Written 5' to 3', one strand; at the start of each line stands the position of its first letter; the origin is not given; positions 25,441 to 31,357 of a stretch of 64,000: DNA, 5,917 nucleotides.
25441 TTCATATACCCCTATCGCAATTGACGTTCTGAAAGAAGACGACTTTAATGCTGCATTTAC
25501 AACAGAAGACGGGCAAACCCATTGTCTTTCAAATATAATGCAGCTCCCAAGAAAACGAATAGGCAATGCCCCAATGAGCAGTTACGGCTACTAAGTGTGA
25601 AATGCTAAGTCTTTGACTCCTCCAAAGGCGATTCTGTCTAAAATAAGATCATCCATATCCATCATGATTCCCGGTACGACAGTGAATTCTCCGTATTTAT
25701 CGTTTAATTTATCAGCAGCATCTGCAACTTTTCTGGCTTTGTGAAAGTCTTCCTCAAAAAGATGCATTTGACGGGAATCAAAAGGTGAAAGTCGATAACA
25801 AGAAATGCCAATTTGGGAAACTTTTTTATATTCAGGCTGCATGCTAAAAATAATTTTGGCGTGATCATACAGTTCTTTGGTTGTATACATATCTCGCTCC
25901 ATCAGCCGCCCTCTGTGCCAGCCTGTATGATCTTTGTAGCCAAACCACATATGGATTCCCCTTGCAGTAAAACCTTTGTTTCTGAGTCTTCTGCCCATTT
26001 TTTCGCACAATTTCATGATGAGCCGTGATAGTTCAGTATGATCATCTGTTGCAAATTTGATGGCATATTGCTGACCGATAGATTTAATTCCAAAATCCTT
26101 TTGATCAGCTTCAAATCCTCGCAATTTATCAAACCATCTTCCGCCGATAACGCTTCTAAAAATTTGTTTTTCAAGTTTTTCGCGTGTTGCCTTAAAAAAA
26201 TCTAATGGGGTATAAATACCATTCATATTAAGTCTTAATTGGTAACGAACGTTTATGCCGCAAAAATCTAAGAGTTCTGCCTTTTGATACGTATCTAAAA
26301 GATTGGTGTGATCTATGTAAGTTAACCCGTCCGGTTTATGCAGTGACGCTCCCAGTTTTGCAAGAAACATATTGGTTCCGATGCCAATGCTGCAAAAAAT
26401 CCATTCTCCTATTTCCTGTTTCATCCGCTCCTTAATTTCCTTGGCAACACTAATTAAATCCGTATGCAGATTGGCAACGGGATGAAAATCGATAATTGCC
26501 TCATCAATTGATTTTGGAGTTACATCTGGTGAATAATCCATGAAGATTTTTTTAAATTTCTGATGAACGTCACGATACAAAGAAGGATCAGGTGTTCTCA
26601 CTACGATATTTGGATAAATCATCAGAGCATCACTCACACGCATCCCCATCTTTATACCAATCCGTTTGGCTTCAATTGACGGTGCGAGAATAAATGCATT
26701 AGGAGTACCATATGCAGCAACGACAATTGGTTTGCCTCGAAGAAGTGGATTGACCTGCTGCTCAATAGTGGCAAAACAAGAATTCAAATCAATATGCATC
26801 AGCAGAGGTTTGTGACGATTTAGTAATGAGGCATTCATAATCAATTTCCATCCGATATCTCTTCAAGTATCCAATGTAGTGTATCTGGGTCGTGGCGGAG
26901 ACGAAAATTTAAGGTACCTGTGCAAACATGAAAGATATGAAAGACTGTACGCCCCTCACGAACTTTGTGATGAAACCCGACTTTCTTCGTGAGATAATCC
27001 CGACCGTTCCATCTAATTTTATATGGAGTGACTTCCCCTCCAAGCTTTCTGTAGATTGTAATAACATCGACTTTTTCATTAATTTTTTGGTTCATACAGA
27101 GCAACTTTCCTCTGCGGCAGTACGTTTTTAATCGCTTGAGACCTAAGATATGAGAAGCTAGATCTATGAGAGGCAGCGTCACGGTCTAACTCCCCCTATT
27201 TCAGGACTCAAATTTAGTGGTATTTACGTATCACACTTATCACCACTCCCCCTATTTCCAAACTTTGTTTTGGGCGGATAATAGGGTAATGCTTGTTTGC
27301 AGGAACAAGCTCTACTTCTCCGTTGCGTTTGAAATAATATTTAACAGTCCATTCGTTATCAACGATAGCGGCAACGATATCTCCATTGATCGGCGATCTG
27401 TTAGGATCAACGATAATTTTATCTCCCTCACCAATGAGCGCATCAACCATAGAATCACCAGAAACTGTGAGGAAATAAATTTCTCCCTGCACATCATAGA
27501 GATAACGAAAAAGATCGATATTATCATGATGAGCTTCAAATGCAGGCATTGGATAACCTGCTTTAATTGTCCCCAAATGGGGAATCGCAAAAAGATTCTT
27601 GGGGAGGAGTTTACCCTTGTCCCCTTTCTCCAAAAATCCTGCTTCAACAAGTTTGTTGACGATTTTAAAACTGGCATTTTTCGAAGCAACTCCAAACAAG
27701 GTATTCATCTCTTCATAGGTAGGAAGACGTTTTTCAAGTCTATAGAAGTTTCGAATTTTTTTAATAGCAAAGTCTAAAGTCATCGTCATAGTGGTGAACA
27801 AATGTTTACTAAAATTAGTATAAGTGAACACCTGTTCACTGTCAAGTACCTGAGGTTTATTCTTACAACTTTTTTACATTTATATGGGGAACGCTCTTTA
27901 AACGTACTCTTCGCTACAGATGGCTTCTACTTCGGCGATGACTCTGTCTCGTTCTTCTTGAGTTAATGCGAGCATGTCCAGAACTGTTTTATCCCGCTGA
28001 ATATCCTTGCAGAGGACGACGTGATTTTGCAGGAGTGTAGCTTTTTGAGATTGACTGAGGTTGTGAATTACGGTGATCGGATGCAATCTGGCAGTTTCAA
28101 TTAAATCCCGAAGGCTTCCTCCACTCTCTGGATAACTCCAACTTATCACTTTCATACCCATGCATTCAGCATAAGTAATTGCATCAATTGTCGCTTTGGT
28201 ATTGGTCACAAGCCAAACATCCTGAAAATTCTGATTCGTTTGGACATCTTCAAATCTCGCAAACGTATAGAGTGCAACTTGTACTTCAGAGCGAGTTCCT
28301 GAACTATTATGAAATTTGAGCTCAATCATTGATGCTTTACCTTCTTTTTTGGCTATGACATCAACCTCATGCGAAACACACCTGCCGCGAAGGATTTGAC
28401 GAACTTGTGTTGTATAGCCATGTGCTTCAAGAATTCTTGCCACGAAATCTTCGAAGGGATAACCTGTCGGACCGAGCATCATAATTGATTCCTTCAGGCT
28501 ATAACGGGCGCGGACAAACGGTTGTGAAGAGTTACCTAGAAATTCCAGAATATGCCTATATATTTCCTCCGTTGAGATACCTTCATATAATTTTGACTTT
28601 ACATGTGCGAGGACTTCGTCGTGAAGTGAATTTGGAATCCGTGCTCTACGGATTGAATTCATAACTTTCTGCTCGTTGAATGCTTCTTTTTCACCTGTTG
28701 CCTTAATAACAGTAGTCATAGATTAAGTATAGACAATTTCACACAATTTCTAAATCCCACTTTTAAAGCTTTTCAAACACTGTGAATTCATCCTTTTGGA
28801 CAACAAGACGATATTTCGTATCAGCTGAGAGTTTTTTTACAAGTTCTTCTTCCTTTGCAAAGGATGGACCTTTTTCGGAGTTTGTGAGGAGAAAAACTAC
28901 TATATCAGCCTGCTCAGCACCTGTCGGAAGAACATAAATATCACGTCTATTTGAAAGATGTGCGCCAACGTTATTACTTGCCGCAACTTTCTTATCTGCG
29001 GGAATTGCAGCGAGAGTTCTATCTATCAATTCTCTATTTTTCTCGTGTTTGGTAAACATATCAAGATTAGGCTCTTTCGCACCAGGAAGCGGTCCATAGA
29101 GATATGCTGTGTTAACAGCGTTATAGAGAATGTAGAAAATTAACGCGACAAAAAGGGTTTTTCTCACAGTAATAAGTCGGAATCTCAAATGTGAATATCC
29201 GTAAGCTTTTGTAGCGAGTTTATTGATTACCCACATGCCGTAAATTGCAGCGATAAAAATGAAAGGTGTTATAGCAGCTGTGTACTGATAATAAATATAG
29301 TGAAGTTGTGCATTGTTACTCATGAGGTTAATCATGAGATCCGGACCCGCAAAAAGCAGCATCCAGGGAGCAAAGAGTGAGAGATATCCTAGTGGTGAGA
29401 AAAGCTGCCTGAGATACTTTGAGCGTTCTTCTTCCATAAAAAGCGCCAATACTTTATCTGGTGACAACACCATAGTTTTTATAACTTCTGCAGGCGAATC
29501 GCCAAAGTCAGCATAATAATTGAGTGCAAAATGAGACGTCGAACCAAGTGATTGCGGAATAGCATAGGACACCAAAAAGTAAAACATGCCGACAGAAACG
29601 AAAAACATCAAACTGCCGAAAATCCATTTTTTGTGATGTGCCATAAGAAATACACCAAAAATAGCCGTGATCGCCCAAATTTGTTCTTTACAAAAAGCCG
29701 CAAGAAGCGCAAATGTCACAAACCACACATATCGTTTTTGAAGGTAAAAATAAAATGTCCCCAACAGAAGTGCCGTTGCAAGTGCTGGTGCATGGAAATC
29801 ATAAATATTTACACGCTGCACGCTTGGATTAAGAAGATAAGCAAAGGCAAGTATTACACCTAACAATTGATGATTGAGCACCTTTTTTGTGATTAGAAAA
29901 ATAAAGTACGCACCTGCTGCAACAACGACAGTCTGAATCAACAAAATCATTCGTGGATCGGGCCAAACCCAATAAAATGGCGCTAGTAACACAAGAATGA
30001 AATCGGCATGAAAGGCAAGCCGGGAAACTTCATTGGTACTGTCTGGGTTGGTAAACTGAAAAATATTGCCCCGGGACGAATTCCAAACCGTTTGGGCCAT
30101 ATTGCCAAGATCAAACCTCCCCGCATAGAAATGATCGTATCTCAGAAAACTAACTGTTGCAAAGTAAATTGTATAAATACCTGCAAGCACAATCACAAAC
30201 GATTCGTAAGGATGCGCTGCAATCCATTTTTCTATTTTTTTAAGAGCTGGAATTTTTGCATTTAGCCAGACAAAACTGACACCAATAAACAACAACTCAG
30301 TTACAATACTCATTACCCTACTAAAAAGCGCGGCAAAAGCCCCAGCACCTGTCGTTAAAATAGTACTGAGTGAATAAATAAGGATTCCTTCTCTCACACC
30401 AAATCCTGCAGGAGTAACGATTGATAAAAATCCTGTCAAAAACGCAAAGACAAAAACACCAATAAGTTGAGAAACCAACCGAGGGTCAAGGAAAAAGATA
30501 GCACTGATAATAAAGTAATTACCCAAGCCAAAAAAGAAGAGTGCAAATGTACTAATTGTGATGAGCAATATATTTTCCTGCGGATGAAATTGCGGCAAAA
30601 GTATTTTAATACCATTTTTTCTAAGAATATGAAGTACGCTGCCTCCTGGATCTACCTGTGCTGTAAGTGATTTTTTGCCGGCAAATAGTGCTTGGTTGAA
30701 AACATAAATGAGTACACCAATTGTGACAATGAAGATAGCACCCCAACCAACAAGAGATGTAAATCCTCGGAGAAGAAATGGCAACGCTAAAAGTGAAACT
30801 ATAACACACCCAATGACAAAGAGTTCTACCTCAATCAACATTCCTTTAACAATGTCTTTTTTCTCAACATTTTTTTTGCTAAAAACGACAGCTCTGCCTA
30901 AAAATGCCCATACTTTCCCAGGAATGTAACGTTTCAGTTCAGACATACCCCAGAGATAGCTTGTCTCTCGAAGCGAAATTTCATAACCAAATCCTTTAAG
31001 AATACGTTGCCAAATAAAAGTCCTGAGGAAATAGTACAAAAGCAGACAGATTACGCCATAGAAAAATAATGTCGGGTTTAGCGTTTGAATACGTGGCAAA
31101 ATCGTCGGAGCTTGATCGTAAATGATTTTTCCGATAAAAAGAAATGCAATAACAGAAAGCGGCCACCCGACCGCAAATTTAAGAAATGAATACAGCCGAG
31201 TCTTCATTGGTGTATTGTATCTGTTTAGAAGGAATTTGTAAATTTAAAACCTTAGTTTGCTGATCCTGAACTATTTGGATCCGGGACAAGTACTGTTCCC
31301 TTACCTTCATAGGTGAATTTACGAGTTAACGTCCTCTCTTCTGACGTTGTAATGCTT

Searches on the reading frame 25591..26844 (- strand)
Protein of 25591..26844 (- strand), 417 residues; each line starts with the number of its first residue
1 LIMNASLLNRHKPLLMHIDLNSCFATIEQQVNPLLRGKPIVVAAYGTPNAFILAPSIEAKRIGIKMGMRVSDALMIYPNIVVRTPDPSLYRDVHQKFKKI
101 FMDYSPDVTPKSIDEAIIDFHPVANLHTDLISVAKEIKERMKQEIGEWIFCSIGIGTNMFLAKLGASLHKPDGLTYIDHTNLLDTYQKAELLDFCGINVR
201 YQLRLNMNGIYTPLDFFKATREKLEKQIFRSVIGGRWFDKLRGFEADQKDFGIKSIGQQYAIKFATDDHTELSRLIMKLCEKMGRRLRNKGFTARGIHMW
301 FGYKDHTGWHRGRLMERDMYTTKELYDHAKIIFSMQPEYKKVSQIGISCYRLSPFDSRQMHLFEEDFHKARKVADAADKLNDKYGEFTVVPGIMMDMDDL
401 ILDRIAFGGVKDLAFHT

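Call 91: search_protein_families(library=pfam, proteins=[window:25591-26844:-], max_evalue=0.001)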
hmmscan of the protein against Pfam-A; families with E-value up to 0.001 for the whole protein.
window:25591-26844:- (417 aa): 2 families
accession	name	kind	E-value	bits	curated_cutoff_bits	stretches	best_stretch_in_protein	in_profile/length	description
PF00817.25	IMS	-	1.6e-33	116.2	23.2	1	18-165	1-146/148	impB/mucB/samB family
PF11799.13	IMS_C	-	2.5e-13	50.8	20.7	1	254-362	2-109/109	impB/mucB/samB family C-terminal domain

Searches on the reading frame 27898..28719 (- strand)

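Call 67: search_protein_families(library=pfam, proteins=[window:27898-28719:-], max_evalue=0.001)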
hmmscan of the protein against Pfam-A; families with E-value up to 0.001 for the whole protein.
window:27898-28719:- (273 aa): 3 families
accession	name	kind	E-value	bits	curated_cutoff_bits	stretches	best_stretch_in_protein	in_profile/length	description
PF03477.21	ATP-cone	-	1.1e-07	32.7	25.8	1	3-74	2-80/88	ATP cone domain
PF04471.18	Mrr_cat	-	1.4e-07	32.1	21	1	86-186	6-99/115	Restriction endonuclease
PF02021.23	UPF0102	-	0.00075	20.3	23.6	0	90-142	2-47/80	Uncharacterised protein family UPF0102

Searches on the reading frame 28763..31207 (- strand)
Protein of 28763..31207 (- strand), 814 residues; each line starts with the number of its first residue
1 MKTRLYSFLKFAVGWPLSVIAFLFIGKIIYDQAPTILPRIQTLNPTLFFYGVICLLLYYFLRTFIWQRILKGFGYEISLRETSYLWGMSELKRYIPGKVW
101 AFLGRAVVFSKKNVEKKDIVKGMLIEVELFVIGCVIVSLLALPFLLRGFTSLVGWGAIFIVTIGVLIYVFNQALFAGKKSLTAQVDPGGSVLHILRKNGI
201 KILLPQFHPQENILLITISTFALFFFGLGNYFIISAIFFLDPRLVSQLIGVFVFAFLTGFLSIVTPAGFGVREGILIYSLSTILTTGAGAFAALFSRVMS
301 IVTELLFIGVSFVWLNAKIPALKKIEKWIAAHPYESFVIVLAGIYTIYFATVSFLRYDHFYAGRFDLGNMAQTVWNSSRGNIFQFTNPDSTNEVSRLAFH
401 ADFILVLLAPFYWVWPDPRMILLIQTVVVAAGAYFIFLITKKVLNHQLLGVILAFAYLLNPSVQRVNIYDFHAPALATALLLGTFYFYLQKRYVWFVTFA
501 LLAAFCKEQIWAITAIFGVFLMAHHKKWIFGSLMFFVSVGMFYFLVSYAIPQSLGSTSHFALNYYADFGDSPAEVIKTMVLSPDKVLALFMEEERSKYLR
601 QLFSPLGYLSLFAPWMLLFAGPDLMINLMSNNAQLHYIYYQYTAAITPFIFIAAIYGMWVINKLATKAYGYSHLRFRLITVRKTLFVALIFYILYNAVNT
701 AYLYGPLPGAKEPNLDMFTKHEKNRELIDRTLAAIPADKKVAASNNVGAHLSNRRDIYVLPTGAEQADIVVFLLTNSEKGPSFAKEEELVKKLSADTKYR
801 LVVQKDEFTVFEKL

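Call 67: search_protein_families(library=pfam, proteins=[window:28763-31207:-], max_evalue=0.001)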
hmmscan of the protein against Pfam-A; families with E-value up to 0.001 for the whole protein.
window:28763-31207:- (814 aa): 2 families
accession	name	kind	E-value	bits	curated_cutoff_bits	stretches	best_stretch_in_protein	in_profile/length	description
PF09852.15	DUF2079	-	3.6e-62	211.4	28.2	1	356-808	1-457/459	Predicted membrane protein (DUF2079)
PF03706.18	LPG_synthase_TM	-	6.5e-10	39.4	33.4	1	32-302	20-296/302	Lysylphosphatidylglycerol synthase TM region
